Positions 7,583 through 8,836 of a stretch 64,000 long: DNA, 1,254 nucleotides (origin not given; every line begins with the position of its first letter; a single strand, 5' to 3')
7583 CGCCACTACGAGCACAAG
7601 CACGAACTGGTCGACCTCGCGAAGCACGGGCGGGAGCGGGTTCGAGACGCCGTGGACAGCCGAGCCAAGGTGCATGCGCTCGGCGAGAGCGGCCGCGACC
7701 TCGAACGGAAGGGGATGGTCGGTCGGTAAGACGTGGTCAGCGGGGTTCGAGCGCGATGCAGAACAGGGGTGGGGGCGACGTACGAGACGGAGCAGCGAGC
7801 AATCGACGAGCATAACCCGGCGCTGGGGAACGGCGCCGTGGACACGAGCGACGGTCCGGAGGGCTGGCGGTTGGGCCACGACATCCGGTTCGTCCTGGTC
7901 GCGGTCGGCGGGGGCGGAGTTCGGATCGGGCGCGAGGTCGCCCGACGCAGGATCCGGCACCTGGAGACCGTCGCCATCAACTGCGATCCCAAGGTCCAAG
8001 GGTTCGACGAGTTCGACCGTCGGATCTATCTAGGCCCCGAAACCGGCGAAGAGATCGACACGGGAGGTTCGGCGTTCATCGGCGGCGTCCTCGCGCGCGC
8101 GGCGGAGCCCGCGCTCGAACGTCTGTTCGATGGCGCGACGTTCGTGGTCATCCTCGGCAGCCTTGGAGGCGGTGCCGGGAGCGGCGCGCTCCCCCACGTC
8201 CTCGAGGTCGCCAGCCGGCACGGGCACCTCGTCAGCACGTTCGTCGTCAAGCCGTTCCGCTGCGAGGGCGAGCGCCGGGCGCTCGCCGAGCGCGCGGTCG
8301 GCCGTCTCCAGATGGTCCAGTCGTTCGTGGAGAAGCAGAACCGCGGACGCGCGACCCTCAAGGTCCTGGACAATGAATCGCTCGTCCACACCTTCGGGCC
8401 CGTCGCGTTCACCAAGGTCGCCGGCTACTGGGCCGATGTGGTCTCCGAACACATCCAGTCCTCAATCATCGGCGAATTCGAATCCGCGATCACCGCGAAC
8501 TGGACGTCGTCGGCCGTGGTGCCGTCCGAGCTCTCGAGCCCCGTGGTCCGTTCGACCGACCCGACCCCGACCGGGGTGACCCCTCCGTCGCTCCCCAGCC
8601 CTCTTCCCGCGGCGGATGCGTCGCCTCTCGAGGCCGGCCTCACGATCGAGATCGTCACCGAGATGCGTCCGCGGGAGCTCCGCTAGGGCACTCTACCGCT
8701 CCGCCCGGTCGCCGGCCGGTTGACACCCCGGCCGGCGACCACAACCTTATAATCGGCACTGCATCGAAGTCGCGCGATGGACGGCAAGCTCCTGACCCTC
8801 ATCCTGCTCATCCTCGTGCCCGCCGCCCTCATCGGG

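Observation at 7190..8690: Two-gene cassette: tandem RHH DNA-binding protein plus truncated FtsZ/tubulin-like GTPase, resembling a TubR/TubZ-like filament or segregation module with a different adaptor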

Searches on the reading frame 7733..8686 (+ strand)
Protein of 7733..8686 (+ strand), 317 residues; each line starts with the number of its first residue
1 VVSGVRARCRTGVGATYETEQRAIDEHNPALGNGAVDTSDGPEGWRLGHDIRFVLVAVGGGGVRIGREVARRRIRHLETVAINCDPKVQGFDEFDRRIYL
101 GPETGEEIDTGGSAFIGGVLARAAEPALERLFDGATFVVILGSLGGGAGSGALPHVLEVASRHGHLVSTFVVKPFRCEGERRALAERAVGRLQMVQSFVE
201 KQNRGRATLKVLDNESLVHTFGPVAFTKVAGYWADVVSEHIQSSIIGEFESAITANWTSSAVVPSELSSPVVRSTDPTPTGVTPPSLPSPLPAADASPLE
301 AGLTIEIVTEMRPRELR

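Call 3: search_protein_families(library=pfam, proteins=[window:7733-8686:+], max_evalue=1)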
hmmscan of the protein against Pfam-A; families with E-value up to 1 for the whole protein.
window:7733-8686:+ (317 aa): 2 families
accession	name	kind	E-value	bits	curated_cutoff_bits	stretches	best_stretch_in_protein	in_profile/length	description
PF00091.31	Tubulin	-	1.6e-14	55.1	33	1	54-192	3-170/190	Tubulin/FtsZ family, GTPase domain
PF13809.12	Tubulin_2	-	0.74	9.4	27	0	138-157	164-183/356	Tubulin like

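Call 4: search_protein_families(library=ncbifam, proteins=[window:7733-8686:+], max_evalue=1)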
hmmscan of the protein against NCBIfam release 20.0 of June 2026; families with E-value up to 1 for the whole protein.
window:7733-8686:+ (317 aa): 1 family
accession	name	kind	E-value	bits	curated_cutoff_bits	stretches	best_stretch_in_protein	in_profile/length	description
TIGR00065.1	ftsZ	equivalog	2.5e-22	79.7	295.2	1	51-203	18-172/353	cell division protein FtsZ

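Call 5: search_solved_structures(query=window:7733-8686:+, max_evalue=10, show_alignments=3)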
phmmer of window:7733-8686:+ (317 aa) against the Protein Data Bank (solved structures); distinct sequences matched with E-value up to 10: 54.
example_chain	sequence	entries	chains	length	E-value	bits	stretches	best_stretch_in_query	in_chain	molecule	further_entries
8h1o_A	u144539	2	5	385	4e-16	62.4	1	46-222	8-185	Cell division protein FtsZ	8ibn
9isk_A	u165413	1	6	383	4.3e-16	62.2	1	47-222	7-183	Cell division protein FtsZ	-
6ll5_A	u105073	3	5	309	1.5e-15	60.4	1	49-222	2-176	Cell division protein FtsZ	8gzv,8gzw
6ll6_A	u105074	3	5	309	5.6e-15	58.6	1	49-222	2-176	Cell division protein FtsZ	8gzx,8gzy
6unx_A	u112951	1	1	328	8.5e-15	58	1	52-202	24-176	Cell division protein FtsZ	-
6umk_A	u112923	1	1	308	1.4e-14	57.3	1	55-203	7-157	Cell division protein FtsZ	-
5xdv_A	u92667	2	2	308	2.6e-14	56.4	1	48-190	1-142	Cell division protein FtsZ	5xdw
6yd1_A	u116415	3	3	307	3e-14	56.2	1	48-190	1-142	Cell division protein FtsZ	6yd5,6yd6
3vo9_A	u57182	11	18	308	3.3e-14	56.1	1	48-190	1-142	Cell division protein FtsZ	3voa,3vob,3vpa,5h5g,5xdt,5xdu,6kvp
3wgj_A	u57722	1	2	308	3.5e-14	56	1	48-190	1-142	Cell division protein FtsZ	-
5zue_A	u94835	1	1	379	4.5e-14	55.6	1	55-192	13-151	Cell division protein FtsZ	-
7ohh_A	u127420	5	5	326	4.5e-14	55.6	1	49-190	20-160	Cell division protein FtsZ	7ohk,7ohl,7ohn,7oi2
6rvn_A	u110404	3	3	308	4.6e-14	55.6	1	53-190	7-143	Cell division protein FtsZ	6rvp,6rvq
7ojz_A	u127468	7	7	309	4.6e-14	55.6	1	53-190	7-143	Cell division protein FtsZ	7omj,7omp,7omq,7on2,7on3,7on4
5mn4_A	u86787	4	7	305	4.6e-14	55.6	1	55-190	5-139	Cell division protein FtsZ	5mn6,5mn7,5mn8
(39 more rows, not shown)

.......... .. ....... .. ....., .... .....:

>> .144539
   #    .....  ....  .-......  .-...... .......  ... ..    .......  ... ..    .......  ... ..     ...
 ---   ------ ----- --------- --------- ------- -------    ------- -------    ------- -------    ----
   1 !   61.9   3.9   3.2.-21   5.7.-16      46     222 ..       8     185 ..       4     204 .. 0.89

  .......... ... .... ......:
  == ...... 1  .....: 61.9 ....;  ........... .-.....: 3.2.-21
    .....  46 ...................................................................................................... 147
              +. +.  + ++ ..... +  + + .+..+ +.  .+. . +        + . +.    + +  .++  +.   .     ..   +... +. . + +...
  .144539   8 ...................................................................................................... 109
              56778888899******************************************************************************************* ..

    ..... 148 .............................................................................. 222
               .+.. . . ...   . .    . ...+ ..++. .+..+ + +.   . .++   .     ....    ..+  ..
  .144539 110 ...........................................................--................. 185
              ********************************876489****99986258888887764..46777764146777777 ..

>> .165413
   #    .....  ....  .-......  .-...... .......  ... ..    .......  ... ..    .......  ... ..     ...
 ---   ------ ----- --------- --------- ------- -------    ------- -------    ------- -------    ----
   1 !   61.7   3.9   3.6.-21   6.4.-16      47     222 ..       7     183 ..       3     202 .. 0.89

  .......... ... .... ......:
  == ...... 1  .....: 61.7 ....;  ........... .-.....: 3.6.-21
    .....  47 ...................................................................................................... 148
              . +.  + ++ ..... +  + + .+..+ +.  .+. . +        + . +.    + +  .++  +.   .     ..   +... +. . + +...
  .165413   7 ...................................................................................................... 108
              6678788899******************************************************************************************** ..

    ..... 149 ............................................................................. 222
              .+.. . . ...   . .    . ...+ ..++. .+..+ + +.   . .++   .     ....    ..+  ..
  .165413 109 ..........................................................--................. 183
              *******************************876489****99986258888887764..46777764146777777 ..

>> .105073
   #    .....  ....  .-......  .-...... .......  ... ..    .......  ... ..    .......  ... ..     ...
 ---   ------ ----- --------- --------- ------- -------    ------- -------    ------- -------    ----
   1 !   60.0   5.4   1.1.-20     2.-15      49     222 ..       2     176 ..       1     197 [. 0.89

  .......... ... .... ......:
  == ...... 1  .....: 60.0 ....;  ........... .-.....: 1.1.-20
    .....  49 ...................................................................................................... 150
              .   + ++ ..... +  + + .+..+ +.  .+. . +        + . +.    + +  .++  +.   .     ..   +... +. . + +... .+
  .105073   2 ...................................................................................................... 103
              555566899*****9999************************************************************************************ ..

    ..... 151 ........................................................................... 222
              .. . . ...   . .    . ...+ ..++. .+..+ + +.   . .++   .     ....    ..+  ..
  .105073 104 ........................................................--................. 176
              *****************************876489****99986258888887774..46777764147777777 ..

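Call 6: find_homologous_proteins(query=window:7733-8686:+)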
Query window:7733-8686:+ (317 aa): 452 proteins with E <= 0.001 among 8000 candidates; the best 120 are listed.
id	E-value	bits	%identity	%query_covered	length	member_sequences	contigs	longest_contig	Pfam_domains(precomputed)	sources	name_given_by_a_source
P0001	6.1e-195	665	99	96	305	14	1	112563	PF00091.32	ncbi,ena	-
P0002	1.7e-173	594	90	96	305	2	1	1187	PF00091.32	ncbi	-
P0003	2.7e-166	570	85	96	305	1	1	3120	PF00091.32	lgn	-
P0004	7.0e-166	569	85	96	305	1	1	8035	PF00091.32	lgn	-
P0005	2.2e-154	531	80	96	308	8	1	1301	PF00091.32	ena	-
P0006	4.3e-154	530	77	96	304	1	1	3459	PF00091.32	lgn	-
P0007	3.4e-106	373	63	85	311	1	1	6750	PF00091.32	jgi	-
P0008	4.9e-106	373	59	95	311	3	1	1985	PF00091.32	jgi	-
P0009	4.0e-105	370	58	94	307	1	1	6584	PF00091.32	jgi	jgi:Tubulin/FtsZ family, GTPase domain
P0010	3.0e-104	367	59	94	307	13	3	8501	PF00091.32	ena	-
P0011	2.2e-103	364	58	94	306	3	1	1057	PF00091.32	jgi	-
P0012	4.2e-103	363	58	94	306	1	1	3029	PF00091.32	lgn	-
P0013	4.6e-103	363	56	94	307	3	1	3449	PF00091.32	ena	-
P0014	5.1e-103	363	58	94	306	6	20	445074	PF00091.32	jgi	-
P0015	8.5e-103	362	57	95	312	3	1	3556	PF00091.32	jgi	jgi:hypothetical protein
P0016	1.1e-102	361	63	78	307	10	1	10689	PF00091.32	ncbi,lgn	-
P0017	1.2e-102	361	58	95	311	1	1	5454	PF00091.32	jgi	jgi:hypothetical protein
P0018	1.2e-102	361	57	94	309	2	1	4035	PF00091.32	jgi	jgi:hypothetical protein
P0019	2.3e-102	361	60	85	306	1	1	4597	PF00091.32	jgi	jgi:Tubulin/FtsZ family, GTPase domain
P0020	5.4e-102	359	58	94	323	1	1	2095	PF00091.32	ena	-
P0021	8.2e-102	359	57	94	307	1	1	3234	PF00091.32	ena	-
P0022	1.4e-101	358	61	85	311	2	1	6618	PF00091.32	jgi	-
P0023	1.7e-101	358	56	94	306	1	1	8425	PF00091.32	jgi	jgi:hypothetical protein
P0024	1.8e-101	358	60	85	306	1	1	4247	PF00091.32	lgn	-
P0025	2.0e-101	357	62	81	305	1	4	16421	PF00091.32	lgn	-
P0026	2.6e-101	357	57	94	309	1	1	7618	PF00091.32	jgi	jgi:Tubulin/FtsZ family, GTPase domain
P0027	2.9e-101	357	58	94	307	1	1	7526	PF00091.32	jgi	-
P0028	3.2e-101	357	60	80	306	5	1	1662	PF00091.32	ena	-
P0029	3.9e-101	356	56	94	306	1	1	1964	PF00091.32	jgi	-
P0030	4.7e-101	356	57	95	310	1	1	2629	PF00091.32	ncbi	-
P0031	5.8e-101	356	55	94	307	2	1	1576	PF00091.32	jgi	jgi:hypothetical protein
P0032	6.2e-101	356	57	94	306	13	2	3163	PF00091.32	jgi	jgi:hypothetical protein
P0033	6.3e-101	356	58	94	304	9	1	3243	PF00091.32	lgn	-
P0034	6.7e-101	356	57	94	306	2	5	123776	PF00091.32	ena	-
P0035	7.5e-101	356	56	94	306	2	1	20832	PF00091.32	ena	-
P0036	8.1e-101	355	64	74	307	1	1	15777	PF00091.32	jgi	jgi:hypothetical protein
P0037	1.0e-100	355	56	94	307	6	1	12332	PF00091.32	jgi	-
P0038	1.1e-100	355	58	94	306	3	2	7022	PF00091.32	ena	-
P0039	1.3e-100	355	57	91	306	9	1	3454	PF00091.32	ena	-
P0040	1.4e-100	355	57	94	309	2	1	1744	PF00091.32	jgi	jgi:hypothetical protein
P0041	1.4e-100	355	59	89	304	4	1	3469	PF00091.32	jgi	-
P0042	1.5e-100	355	57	94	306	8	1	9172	PF00091.32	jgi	jgi:hypothetical protein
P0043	1.6e-100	354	58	94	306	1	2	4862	PF00091.32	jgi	jgi:hypothetical protein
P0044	2.0e-100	354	55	94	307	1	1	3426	PF00091.32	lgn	-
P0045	2.1e-100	354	55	94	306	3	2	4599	PF00091.32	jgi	-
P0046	2.3e-100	354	59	85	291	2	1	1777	PF00091.32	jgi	jgi:hypothetical protein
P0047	2.4e-100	354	58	94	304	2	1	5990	PF00091.32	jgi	jgi:hypothetical protein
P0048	2.5e-100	354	57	94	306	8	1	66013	PF00091.32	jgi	-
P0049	3.8e-100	353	57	94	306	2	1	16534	PF00091.32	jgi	jgi:tubulin/FtsZ family protein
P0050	4.1e-100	353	56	94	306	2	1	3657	PF00091.32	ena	-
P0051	4.3e-100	353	62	77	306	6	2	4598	PF00091.32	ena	-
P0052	4.8e-100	353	55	95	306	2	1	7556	PF00091.32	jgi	jgi:hypothetical protein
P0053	5.3e-100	353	56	94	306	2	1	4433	PF00091.32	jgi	jgi:hypothetical protein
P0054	5.4e-100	353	58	85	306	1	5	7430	PF00091.32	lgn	-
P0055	6.1e-100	353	56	94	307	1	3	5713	PF00091.32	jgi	jgi:Tubulin/FtsZ family, GTPase domain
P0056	6.1e-100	353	64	76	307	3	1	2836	PF00091.32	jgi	jgi:hypothetical protein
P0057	7.8e-100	352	56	94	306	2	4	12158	PF00091.32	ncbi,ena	-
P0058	7.9e-100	352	57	94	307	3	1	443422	PF00091.32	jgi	jgi:hypothetical protein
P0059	8.6e-100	352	56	94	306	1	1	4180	PF00091.32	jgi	jgi:hypothetical protein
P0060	9.1e-100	352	62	80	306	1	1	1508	PF00091.32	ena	-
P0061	1.0e-99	352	57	94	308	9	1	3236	PF00091.32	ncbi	-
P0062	1.3e-99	351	56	94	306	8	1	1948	PF00091.32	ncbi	-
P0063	1.4e-99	351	58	92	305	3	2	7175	PF00091.32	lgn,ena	-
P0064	1.4e-99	351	56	94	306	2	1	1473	PF00091.32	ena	-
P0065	1.6e-99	351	56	94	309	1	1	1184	PF00091.32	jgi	jgi:hypothetical protein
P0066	1.8e-99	351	56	94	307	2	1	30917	PF00091.32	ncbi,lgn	-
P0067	2.2e-99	351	60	85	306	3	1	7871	PF00091.32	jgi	-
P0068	2.6e-99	350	57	94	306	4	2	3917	PF00091.32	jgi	-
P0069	2.8e-99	350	61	85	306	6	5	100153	PF00091.32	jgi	jgi:tubulin/FtsZ family protein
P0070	3.2e-99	350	61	75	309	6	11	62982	PF00091.32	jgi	jgi:hypothetical protein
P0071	3.4e-99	350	56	94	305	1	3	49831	PF00091.32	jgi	jgi:hypothetical protein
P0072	4.1e-99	350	57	85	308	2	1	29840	PF00091.32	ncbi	-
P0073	4.3e-99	350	61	85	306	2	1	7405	PF00091.32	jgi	-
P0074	4.7e-99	350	57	94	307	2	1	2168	PF00091.32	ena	-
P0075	4.8e-99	350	56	94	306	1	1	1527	PF00091.32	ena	-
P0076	5.4e-99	349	61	81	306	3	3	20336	PF00091.32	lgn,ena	-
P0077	5.5e-99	349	63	73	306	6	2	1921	PF00091.32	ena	-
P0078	5.7e-99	349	56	94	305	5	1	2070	PF00091.32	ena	-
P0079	6.3e-99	349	56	94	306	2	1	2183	PF00091.32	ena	-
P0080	6.4e-99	349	67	67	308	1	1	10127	PF00091.32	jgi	jgi:Tubulin/FtsZ family, GTPase domain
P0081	7.4e-99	349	56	94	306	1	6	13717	PF00091.32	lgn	-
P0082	7.8e-99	349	57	94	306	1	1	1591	PF00091.32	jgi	jgi:hypothetical protein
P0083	7.8e-99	349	61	75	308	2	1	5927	PF00091.32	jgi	jgi:hypothetical protein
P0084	8.5e-99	349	59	82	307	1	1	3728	PF00091.32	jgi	-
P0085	9.4e-99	349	58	89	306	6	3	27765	PF00091.32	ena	-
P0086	1.4e-98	348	57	88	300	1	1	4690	PF00091.32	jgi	jgi:hypothetical protein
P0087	1.5e-98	348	62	74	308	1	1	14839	PF00091.32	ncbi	-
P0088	1.7e-98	348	56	94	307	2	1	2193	PF00091.32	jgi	-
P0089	2.7e-98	347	61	77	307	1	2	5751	PF00091.32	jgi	jgi:hypothetical protein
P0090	3.5e-98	347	60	89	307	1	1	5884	PF00091.32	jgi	jgi:hypothetical protein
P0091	4.1e-98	347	62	78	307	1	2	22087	PF00091.32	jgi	jgi:hypothetical protein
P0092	4.2e-98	346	56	92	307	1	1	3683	PF00091.32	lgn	-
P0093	4.5e-98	346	54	94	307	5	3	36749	PF00091.32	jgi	-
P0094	5.2e-98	346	57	85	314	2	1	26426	PF00091.32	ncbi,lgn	-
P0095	5.7e-98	346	56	94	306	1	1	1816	PF00091.32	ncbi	-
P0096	6.9e-98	346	58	95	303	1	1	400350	PF00091.32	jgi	jgi:hypothetical protein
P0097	7.9e-98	346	58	87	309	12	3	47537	PF00091.32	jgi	-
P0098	8.0e-98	346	57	92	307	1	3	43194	PF00091.32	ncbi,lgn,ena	-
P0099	8.5e-98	345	55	94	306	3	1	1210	PF00091.32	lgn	-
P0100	9.4e-98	345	58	87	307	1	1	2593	PF00091.32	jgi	-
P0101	9.9e-98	345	58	85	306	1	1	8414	PF00091.32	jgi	jgi:Tubulin/FtsZ family, GTPase domain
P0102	1.0e-97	345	59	85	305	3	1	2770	PF00091.32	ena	-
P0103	1.0e-97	345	54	94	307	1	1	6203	PF00091.32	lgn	-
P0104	1.1e-97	345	54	92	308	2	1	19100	PF00091.32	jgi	jgi:Tubulin/FtsZ family, GTPase domain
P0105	1.4e-97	345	54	94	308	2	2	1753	PF00091.32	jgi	-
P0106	1.4e-97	345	61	78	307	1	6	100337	PF00091.32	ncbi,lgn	-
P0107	1.5e-97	345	58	85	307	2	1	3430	PF00091.32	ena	-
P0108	1.6e-97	345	54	95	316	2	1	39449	PF00091.32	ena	-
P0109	1.7e-97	345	62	75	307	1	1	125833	PF00091.32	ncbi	ncbi:MAG: hypothetical protein WB947_00300 [Thermoplasmata archaeon]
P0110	1.8e-97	344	54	94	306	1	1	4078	PF00091.32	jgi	jgi:hypothetical protein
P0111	1.9e-97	344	59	85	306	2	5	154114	PF00091.32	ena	-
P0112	1.9e-97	344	57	86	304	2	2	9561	PF00091.32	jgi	-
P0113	2.0e-97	344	55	94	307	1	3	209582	PF00091.32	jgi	jgi:hypothetical protein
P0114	2.4e-97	344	62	78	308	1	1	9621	PF00091.32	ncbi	-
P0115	2.5e-97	344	56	88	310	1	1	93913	PF00091.32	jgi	jgi:hypothetical protein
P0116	3.2e-97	344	56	95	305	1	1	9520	PF00091.32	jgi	jgi:hypothetical protein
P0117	3.3e-97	344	53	94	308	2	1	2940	PF00091.32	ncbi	-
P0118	3.6e-97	343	58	94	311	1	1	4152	PF00091.32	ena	-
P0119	3.7e-97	343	55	94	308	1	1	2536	PF00091.32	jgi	jgi:hypothetical protein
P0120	3.9e-97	343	54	96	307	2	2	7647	PF00091.32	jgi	-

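Call 9: find_encoding_contigs(protein=P0001, flank=6000, max_places=3)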
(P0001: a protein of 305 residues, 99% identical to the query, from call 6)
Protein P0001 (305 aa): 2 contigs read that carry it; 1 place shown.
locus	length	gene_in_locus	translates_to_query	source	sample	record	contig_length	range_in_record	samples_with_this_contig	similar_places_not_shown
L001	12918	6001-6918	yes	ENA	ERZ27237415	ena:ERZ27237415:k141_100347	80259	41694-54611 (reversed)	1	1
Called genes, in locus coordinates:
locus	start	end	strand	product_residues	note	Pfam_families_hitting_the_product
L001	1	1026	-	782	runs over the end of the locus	PF01326:PPDK_N, PF00391:PEP-utilizers, PF02896:PEP-utilizers_C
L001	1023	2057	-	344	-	PF18093:Trm5_N (weak), PF25133:TYW2_N_2, PF02475:TRM5-TYW2_MTfase, PF05175:MTS (weak), PF13649:Methyltransf_25 (weak)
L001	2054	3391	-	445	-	PF01676:Metalloenzyme, PF10143:PhosphMutase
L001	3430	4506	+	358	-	-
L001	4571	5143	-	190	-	PF07790:Pilin_N (faint)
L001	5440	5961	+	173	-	PF01402:RHH_1 (faint)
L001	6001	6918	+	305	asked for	PF00091:Tubulin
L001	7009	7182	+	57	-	-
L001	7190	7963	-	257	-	PF09754:PAC2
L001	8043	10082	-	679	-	PF05649:Peptidase_M13_N, PF01431:Peptidase_M13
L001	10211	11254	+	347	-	PF00752:XPG_N, PF00867:XPG_I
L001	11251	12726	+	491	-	PF07837:FTCD_N, PF02971:FTCD, PF04961:FTCD_C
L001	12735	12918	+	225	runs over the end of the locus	PF01872:RibD_C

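Call 10: find_encoding_contigs(protein=P0014, flank=6000, max_places=3)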
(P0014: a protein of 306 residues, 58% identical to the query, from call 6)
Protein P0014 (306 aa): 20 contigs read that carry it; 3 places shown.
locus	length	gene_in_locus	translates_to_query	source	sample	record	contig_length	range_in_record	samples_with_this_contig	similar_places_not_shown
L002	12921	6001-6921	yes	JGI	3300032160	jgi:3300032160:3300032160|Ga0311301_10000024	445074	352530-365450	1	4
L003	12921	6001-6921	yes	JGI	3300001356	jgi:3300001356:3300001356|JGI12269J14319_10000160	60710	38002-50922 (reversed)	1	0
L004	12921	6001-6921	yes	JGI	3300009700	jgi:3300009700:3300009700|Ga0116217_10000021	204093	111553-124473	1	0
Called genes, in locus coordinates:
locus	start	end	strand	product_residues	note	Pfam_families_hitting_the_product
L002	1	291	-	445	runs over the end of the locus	PF01676:Metalloenzyme, PF10143:PhosphMutase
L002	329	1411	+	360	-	-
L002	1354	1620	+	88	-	-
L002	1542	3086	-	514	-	PF07790:Pilin_N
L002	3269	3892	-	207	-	PF07790:Pilin_N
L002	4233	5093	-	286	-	PF01370:Epimerase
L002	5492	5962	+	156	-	-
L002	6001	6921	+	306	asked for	PF00091:Tubulin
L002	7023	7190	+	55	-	-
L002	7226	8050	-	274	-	PF09754:PAC2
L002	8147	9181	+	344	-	PF00752:XPG_N, PF00867:XPG_I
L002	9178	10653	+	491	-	PF07837:FTCD_N, PF02971:FTCD, PF04961:FTCD_C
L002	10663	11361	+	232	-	PF01872:RibD_C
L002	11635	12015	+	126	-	-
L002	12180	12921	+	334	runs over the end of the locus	PF01557:FAA_hydrolase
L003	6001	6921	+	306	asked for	PF00091:Tubulin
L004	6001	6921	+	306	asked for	PF00091:Tubulin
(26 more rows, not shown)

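Call 11: find_encoding_contigs(protein=P0109, flank=6000, max_places=3)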
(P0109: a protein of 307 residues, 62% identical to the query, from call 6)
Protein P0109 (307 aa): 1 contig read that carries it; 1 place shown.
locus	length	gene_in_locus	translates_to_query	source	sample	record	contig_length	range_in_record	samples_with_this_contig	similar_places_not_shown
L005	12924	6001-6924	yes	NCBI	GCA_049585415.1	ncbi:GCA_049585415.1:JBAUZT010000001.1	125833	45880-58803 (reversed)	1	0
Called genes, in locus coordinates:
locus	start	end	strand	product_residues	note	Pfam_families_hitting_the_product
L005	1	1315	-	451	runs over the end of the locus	PF07790:Pilin_N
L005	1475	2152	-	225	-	PF07790:Pilin_N (weak)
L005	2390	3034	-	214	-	PF07790:Pilin_N (weak)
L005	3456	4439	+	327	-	PF08240:ADH_N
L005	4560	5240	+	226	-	-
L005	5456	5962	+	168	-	-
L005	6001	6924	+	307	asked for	PF00091:Tubulin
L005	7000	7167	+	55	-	-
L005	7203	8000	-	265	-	PF09754:PAC2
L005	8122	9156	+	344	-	PF00752:XPG_N, PF00867:XPG_I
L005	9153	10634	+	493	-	PF07837:FTCD_N, PF02971:FTCD, PF04961:FTCD_C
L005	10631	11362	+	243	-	PF01872:RibD_C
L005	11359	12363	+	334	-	PF01557:FAA_hydrolase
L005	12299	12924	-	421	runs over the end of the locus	PF01896:DNA_primase_S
